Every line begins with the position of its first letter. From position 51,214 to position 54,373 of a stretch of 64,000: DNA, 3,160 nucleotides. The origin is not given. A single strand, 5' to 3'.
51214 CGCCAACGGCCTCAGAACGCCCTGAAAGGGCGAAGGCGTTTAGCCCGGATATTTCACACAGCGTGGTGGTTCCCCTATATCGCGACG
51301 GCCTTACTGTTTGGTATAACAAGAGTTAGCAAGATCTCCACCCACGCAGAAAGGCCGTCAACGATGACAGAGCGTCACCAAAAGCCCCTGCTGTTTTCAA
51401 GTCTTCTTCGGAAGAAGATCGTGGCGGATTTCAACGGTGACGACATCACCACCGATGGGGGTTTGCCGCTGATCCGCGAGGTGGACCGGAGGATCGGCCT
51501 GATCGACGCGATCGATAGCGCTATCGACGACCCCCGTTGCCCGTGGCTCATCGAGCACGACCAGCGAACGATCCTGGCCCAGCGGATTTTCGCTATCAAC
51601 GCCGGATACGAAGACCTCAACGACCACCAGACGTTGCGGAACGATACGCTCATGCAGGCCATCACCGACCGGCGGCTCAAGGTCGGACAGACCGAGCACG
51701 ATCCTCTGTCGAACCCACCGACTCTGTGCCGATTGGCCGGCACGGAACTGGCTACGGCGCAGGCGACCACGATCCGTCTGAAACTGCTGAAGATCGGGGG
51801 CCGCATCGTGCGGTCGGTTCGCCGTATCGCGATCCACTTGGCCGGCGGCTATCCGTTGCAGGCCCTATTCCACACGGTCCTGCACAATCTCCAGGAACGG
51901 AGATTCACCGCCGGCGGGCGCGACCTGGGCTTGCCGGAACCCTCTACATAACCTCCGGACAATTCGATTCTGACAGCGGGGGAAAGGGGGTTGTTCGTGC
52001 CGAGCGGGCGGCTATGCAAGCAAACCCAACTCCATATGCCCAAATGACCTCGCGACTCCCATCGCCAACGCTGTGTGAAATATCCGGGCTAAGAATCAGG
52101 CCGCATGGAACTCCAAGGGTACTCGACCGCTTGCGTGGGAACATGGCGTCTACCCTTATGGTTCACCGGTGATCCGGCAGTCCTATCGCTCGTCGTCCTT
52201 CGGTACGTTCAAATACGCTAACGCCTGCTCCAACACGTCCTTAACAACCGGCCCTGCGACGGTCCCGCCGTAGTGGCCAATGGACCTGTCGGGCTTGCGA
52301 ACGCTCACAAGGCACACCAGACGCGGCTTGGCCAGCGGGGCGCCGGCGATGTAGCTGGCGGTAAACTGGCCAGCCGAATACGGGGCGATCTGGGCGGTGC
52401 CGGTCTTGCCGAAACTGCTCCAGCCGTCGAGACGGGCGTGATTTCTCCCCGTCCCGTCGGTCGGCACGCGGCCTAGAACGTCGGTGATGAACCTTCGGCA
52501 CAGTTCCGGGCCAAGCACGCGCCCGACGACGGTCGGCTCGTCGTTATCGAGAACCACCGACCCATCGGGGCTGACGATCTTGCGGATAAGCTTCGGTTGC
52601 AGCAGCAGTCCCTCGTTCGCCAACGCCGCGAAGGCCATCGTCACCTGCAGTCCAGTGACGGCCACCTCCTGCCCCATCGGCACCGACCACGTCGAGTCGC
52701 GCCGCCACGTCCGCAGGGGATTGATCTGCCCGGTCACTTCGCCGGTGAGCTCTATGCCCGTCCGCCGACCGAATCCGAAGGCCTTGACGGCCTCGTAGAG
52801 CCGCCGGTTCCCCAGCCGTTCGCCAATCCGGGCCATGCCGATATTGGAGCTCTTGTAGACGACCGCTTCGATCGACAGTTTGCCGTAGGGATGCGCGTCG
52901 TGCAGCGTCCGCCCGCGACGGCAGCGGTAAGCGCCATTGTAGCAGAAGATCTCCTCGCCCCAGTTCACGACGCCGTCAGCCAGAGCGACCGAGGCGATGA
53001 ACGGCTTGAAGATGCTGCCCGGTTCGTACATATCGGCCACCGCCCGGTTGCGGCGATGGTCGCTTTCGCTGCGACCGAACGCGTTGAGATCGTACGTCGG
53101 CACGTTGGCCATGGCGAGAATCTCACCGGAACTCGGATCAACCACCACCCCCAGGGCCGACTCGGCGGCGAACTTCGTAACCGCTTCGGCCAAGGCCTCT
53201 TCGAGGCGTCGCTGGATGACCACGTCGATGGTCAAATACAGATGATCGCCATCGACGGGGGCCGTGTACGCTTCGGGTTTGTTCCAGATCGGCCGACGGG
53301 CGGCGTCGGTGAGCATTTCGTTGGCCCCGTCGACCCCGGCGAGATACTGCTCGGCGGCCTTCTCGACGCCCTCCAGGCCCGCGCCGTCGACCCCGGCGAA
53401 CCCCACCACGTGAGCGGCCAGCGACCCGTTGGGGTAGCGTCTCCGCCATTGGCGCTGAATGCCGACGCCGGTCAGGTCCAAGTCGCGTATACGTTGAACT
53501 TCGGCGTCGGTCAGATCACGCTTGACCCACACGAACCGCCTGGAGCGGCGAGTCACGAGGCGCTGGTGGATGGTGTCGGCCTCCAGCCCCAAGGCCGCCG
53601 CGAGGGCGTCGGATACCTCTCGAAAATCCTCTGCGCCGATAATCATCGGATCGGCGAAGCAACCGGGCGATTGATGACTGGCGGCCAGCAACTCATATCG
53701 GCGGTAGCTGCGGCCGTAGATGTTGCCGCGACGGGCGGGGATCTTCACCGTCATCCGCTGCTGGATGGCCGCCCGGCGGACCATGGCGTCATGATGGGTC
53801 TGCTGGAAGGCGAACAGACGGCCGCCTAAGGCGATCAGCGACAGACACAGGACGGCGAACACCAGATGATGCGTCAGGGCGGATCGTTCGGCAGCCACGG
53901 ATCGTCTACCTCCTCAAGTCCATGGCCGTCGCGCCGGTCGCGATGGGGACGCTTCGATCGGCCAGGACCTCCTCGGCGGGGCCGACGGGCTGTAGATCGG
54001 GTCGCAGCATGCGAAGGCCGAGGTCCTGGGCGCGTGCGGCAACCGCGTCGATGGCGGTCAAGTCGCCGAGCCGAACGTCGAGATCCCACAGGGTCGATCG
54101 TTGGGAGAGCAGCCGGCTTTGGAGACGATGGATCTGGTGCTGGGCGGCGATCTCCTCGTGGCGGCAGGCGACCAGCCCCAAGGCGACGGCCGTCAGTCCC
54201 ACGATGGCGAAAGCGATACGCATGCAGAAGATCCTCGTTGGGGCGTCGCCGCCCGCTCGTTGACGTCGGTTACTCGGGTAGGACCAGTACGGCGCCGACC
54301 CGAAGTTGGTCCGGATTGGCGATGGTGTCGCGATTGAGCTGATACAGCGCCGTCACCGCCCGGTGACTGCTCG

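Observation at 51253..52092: Half-size IS1380-family element keeping both 25-bp inverted repeats and an in-frame N/C-terminal fusion of its transposase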

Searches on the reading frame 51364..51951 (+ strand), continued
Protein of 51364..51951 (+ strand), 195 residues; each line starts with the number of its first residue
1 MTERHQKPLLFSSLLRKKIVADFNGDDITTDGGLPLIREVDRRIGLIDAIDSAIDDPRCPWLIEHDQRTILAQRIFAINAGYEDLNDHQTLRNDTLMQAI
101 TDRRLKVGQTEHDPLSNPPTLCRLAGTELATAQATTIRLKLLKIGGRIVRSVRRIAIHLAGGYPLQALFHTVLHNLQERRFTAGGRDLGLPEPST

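Call 27: find_related_loci(query=window:51364-51948:+, collection=metagenome_contigs, flank=2500)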
Query window:51364-51948:+ (195 aa) in metagenome_contigs; peptide patterns used: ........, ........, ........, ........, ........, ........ (x = any residue, [..] = any of these).
600 stretches matched a pattern (row limit reached: there are more); 388 encode a relative of the query (tblastn E <= 1e-3); the best 80 are kept; 80 distinct loci.
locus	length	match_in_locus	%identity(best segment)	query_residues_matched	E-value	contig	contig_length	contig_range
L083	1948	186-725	60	1-187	1e-67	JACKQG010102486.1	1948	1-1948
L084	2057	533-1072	59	1-187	2e-66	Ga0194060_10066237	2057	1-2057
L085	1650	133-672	58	1-187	1e-66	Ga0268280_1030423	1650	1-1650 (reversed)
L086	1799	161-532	79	1-124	1e-65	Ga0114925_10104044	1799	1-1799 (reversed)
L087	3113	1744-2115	76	1-124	3e-62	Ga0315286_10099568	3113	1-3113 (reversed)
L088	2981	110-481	76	1-124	8e-62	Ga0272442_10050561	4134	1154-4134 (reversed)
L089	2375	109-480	74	1-124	6e-62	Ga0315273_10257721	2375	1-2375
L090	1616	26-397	75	1-124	7e-64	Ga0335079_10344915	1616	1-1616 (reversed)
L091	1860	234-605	75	1-124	1e-62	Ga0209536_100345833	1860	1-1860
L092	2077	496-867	74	1-124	9e-62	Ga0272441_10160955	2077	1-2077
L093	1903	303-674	75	1-124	3e-62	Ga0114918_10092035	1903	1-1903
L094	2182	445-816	73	1-124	6e-61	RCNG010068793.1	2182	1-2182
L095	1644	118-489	76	1-124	7e-62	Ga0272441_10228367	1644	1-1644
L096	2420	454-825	76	1-124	4e-60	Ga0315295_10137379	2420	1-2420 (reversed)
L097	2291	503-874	71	1-124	1e-59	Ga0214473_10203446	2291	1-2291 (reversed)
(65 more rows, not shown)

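Call 33: search_protein_families(library=pfam, proteins=[L002:273-1631:+], max_evalue=0.001)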
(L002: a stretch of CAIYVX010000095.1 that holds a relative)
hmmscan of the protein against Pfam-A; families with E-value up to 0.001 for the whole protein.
L002:273-1631:+ (453 aa): 3 families
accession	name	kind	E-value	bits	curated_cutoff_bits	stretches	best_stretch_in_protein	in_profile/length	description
PF13701.12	DDE_Tnp_1_4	-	3.4e-159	530.2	34.7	1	12-444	2-432/435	Transposase DDE domain group 1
PF01609.27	DDE_Tnp_1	-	2.7e-18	66.9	23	1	152-381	2-200/200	Transposase DDE domain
PF13546.12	DDE_5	-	0.00022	21.3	27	1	202-304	152-252/272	DDE superfamily endonuclease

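Call 35: search_solved_structures(query=L002:273-1631:+, max_evalue=1)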
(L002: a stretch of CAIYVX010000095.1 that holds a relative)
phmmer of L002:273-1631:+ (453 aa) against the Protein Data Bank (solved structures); distinct sequences matched with E-value up to 1: 0.
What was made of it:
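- Tried and rejected: PDB sequence search with a full-length relative found nothing (call 35).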

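Call 55: list_cluster_members(proteins=[P0001, P0241, P0121])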
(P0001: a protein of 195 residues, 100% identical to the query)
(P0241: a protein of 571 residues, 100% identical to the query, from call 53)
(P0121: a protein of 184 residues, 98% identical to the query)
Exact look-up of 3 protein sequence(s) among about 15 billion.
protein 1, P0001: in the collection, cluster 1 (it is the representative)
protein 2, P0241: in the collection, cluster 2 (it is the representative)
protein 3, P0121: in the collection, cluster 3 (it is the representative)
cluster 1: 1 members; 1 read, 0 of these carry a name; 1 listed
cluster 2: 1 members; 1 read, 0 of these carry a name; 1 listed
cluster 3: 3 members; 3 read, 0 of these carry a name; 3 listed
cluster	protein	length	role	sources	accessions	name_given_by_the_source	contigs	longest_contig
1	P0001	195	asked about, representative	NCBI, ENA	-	-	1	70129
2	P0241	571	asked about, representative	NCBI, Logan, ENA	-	-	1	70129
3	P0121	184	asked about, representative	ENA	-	-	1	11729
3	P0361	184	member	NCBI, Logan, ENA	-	-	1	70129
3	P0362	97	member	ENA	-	-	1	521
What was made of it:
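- The IS ORF is also missing from the Logan source, which does hold both neighbouring proteins (call 55). The IS ORF is absent from the Logan source, which does hold both neighbouring proteins (call 55).
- Tried and rejected: Cluster look-up gave no names or accessions (call 55).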

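Call 68: predict_structure(alignment_id=A3)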
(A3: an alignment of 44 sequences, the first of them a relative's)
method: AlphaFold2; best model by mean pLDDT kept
length: 195 residues; sequences in the alignment: 44
mean_pLDDT: 79.0   pTM: 0.73
mean pLDDT of the five models: 79.0, 77.8, 73.6, 72.8, 72.0
residues with pLDDT >= 90: 30; 70-90: 122; 50-70: 29; < 50: 14
segments of 3 or more residues with pLDDT < 50: 133-138, 184-187
pLDDT, mean of each block of 10 residues (from residue 1): 73 87 79 86 87 90 89 87 78 87 86 82 61 48 83 91 89 82 49 53
secondary structure, 60 per line:
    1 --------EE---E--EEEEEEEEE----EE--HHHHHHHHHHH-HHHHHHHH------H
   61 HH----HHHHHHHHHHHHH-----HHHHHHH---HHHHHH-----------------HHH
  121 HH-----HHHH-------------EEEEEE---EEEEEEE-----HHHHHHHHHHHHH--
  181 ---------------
elements in order: E17-25 H34-44 H46-53 H67-79 H85-91 H95-100 H118-122 H128-131 E145-150 E154-160 H166-178
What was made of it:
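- The AlphaFold2 model is fairly confident (pLDDT 79, pTM 0.73, call 68).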

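Call 70: fold_search(model_id=the predicted structure, library=pdb)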
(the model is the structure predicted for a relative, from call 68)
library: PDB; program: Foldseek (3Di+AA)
matches with E <= 10: 74; with E <= 0.001: 0
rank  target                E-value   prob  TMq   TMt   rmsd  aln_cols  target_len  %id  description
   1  8x0c_A                6.1e-01  0.02  0.11  0.05  17.8       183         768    9  Human FL Metabotropic glutamate receptor 5, mGlu5-5M with quisqualate and VU0424465, conformer 1 (released 2024-11-06)
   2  9c2f_B                1.5e+00  0.04  0.17  0.06  16.5       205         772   11  Structure of Calcium-Sensing Receptor in complex with positive allosteric modulator '54149 (released 2024-10-02)
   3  8u02_B                1.7e+00  0.01  0.11  0.07  17.3       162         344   10  CryoEM structure of D2 dopamine receptor in complex with GoA KE mutant and dopamine (released 2024-08-21)
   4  4qj4_A                2.0e+00  0.02  0.12  0.09  16.0       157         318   12  Structure of a fragment of human phospholipase C-beta3 delta472-569, bound to IP3 and in complex with Galphaq (released 2014-10-22)
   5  8y45_A                2.0e+00  0.01  0.11  0.09  21.1       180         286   12  Cryo-EM structure of opioid receptor with biased agonist (released 2024-11-27)
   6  9odh_A                2.1e+00  0.02  0.15  0.10  15.5       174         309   10  Structure of the MOR/Gi/Lofentanil Complex, GTP-bound G-ACT-2, G Protein Local (released 2026-03-04)
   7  8x0b_A                2.1e+00  0.01  0.13  0.05  20.6       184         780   10  Human FL Metabotropic glutamate receptor 5, mGlu5-5M with Quisqualate and VU0424465 (released 2024-11-06)
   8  4g5o_B                2.8e+00  0.01  0.12  0.08  16.4       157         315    9  Structure of LGN GL4/Galphai3(Q147L) complex (released 2012-09-05)
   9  9rai_b                3.1e+00  0.03  0.15  0.05  11.2       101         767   10  Structure of the S.aureus MecA/ClpC/ClpP degradation system (released 2025-09-10)
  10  9c2f_A                3.1e+00  0.02  0.17  0.06  16.4       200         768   10  Structure of Calcium-Sensing Receptor in complex with positive allosteric modulator '54149 (released 2024-10-02)
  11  9v1k_sv               3.3e+00  0.03  0.20  0.22  13.4       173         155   13  Cryo- EM structure of small subunit (head) of 75S ribosome with P- tRNA from Entamoeba histolytica (released 2025-10-08)
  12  4g5s_C                3.7e+00  0.01  0.12  0.08  16.8       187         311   12  Structure of LGN GL3/Galphai3 complex (released 2012-09-05)
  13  4g5q_B                3.9e+00  0.01  0.12  0.08  16.4       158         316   10  Structure of LGN GL4/Galphai1 complex (released 2012-09-05)
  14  2ode_C                4.2e+00  0.01  0.11  0.08  15.3       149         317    9  Crystal structure of the heterodimeric complex of human RGS8 and activated Gi alpha 3 (released 2007-02-06)
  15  7dd5_A                4.4e+00  0.01  0.17  0.06  16.6       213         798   11  Structure of Calcium-Sensing Receptor in complex with NPS-2143 (released 2021-06-16)
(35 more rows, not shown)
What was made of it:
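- Tried and rejected: Foldseek of the AF2 model against the PDB also found nothing (best E 0.6, call 70).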

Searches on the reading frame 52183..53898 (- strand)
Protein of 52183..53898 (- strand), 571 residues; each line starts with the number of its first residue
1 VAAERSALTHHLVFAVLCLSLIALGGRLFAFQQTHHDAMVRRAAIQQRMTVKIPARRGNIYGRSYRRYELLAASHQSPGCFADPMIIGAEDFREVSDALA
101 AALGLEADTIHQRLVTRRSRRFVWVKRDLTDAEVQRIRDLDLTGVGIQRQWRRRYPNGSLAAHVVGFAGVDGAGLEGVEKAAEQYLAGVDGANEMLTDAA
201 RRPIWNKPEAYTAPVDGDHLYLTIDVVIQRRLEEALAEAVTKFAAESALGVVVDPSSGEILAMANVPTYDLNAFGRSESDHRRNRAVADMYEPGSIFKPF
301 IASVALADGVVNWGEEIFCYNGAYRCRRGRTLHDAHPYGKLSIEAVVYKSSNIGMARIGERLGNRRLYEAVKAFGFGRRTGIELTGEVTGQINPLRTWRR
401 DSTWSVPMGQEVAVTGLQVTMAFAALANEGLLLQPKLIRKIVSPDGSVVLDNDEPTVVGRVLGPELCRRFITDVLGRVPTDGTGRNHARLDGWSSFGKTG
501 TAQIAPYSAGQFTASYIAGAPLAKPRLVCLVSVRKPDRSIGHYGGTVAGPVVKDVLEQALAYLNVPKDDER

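Call 33: search_protein_families(library=pfam, proteins=[window:52186-53898:-], max_evalue=0.001)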
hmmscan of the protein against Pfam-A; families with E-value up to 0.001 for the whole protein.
window:52186-53898:- (571 aa): 3 families
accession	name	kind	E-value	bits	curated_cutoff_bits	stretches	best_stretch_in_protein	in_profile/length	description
PF00905.27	Transpeptidase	-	7e-56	190.1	22.1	1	251-557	4-299/299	Penicillin binding protein transpeptidase domain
PF03717.20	PBP_dimer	-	5.8e-18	66.4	24.4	1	52-206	1-178/180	Penicillin-binding Protein dimerisation domain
PF21922.1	PBP_dimer_2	-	2e-05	25.2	27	1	150-191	22-62/83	Penicillin binding protein A dimerisation domain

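Call 52: find_encoding_contigs(protein=window:52183-53898:-, flank=5000, max_places=4)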
Protein window:52183-53898:- (571 aa): no gene with exactly this product is on record in the collection.

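Call 53: find_homologous_proteins(query=window:52186-53898:-, max_evalue=1e-100)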
Query window:52186-53898:- (571 aa): 1237 proteins with E <= 1e-100 among 8000 candidates; the best 120 are listed.
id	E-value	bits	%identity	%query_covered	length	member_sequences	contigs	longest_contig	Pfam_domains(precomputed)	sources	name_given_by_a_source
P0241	0.0e+0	1290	100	100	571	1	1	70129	PF03717.21,PF21922.2,PF00905.28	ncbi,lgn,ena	-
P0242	8.3e-252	855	66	94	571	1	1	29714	PF03717.21,PF21922.2,PF00905.28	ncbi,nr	ncbi:MAG: penicillin-binding protein 2 [Planctomycetes bacterium]|nr:penicillin-binding protein 2 [P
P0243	7.9e-244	829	64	99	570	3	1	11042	PF03717.21,PF00905.28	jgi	-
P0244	2.9e-233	794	62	99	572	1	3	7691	PF03717.21,PF00905.28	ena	-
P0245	4.7e-231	786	62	99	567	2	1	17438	PF03717.21,PF00905.28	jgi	-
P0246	7.8e-226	769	61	99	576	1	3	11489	PF03717.21,PF00905.28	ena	-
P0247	9.6e-214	729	60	98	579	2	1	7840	PF03717.21,PF00905.28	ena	-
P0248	3.4e-209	714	60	99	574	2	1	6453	PF03717.21,PF00905.28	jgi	-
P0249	2.3e-204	698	56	100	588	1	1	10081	PF03717.21,PF00905.28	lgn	-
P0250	9.0e-203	693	57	100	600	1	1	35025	PF03717.21,PF00905.28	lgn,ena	-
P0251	9.1e-203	693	56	100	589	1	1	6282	PF03717.21,PF00905.28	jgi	jgi:cell division protein FtsI/penicillin-binding protein 2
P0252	2.6e-201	688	57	96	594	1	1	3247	PF03717.21,PF00905.28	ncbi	-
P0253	9.4e-196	670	56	95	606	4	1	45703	PF03717.21,PF00905.28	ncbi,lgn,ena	-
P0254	4.0e-191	655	54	95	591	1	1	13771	PF03717.21,PF00905.28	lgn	-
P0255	3.2e-190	652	54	100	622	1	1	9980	PF03717.21,PF00905.28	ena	-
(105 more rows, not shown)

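Call 54: find_encoding_contigs(protein=P0241, flank=4000, max_places=5)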
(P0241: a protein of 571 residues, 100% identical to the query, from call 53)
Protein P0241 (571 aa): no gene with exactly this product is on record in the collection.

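Call 56: find_encoding_contigs(protein=P0242, flank=5000, max_places=2)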
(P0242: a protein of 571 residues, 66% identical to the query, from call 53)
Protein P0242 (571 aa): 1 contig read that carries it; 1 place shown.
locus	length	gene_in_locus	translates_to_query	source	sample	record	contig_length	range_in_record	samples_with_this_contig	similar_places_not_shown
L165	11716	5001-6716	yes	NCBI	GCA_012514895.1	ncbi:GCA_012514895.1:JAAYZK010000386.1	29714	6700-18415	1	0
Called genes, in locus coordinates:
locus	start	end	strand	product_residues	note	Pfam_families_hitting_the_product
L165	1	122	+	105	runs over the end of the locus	-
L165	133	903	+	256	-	PF01975:SurE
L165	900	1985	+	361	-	-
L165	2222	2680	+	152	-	PF02381:MraZ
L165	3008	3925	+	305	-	PF01795:Methyltransf_5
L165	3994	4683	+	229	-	PF01476:LysM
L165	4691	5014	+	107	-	-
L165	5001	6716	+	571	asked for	PF03717:PBP_dimer, PF21922:PBP_dimer_2 (weak), PF00905:Transpeptidase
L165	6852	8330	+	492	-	PF01225:Mur_ligase (weak), PF08245:Mur_ligase_M, PF02875:Mur_ligase_C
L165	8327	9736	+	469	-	PF01225:Mur_ligase (weak), PF08245:Mur_ligase_M, PF02875:Mur_ligase_C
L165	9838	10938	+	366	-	PF00953:Glycos_transf_4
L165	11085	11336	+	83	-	PF13366:PDDEXK_3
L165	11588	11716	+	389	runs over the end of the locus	PF01098:FTSW_RODA_SPOVE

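Call 57: find_encoding_contigs(protein=P0243, flank=5000, max_places=2)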
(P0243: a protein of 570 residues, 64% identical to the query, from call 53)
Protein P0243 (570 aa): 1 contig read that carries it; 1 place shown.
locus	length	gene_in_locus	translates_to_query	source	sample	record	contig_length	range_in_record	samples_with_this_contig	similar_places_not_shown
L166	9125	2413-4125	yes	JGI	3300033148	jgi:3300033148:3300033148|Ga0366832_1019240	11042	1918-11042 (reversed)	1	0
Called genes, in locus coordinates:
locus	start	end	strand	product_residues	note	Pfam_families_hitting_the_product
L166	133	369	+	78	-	-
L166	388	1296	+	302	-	PF01795:Methyltransf_5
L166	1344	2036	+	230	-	PF01476:LysM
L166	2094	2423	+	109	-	-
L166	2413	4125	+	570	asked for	PF03717:PBP_dimer, PF00905:Transpeptidase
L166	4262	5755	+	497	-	PF01225:Mur_ligase, PF08245:Mur_ligase_M, PF02875:Mur_ligase_C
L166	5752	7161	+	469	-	PF08245:Mur_ligase_M, PF02875:Mur_ligase_C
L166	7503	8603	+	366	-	PF00953:Glycos_transf_4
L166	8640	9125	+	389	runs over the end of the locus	PF01098:FTSW_RODA_SPOVE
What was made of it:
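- Synteny: L165 and L166 have ftsI followed by murE after about 135 nt, then murF and mraY (calls 56, 57).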

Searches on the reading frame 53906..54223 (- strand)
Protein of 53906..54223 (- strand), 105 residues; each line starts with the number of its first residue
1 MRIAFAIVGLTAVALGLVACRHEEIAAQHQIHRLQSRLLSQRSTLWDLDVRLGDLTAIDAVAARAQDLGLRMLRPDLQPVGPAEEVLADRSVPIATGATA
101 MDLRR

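Call 51: find_encoding_contigs(protein=window:53906-54223:-, flank=5000, max_places=4)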
Protein window:53906-54223:- (105 aa): no gene with exactly this product is on record in the collection.
